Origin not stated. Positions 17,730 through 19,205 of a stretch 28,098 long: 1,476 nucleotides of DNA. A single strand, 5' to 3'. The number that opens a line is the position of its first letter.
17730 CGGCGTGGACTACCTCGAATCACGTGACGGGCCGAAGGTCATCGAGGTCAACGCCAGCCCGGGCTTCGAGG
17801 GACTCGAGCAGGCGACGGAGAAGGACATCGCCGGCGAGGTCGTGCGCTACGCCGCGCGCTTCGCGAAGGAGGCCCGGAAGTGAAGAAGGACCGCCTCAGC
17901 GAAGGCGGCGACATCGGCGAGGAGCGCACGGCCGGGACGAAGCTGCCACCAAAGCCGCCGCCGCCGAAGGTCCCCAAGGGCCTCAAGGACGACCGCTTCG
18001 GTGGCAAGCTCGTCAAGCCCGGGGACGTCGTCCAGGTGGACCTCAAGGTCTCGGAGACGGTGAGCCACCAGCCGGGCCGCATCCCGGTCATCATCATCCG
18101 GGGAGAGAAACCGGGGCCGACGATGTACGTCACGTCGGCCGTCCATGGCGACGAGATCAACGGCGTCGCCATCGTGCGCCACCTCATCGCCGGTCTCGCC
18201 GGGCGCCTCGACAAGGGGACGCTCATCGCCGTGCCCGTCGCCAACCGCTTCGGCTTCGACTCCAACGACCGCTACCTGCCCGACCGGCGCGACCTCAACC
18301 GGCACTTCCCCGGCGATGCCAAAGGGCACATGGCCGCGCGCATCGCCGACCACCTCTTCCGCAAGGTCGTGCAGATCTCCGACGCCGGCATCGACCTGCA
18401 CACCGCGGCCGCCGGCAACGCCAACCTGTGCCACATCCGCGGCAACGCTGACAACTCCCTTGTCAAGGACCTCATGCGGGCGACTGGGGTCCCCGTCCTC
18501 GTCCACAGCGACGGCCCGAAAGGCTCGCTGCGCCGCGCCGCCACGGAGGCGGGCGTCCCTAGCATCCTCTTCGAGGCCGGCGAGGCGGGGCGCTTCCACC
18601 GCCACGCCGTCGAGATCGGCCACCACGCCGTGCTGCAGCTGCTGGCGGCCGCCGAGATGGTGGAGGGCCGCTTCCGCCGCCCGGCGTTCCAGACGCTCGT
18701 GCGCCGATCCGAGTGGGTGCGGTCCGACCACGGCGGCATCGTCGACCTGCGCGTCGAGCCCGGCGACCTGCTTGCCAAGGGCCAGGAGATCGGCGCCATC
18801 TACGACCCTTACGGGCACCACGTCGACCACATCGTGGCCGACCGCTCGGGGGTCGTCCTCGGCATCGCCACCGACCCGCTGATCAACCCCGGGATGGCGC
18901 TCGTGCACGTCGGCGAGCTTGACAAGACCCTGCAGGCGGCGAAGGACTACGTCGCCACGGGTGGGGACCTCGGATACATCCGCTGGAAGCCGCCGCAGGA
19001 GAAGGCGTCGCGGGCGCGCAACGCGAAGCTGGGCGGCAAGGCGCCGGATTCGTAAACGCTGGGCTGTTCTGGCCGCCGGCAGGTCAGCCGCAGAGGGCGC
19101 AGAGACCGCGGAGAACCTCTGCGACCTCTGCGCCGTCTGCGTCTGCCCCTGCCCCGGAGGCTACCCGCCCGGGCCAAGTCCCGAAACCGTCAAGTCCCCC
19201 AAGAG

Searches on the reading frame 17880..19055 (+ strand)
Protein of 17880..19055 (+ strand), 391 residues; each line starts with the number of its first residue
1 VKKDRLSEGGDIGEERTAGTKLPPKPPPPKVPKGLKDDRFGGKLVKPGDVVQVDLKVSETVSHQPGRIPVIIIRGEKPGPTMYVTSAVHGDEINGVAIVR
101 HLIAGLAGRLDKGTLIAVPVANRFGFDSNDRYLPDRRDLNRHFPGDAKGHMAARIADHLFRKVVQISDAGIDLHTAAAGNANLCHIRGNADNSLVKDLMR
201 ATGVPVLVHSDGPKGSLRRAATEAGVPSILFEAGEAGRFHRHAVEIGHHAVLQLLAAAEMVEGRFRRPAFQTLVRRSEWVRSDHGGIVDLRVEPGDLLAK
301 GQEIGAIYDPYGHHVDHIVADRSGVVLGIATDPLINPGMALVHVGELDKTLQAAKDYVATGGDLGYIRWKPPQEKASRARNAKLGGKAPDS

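Call 17: search_protein_families(library=pfam, proteins=[window:17880-19055:+], max_evalue=0.001)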
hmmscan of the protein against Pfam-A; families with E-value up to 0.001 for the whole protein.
window:17880-19055:+ (391 aa): 1 family
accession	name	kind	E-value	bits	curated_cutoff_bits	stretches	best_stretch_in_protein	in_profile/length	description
PF24827.1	AstE_AspA_cat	-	2.3e-36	125.6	25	1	78-257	1-191/192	Succinylglutamate desuccinylase/Aspartoacylase catalytic domain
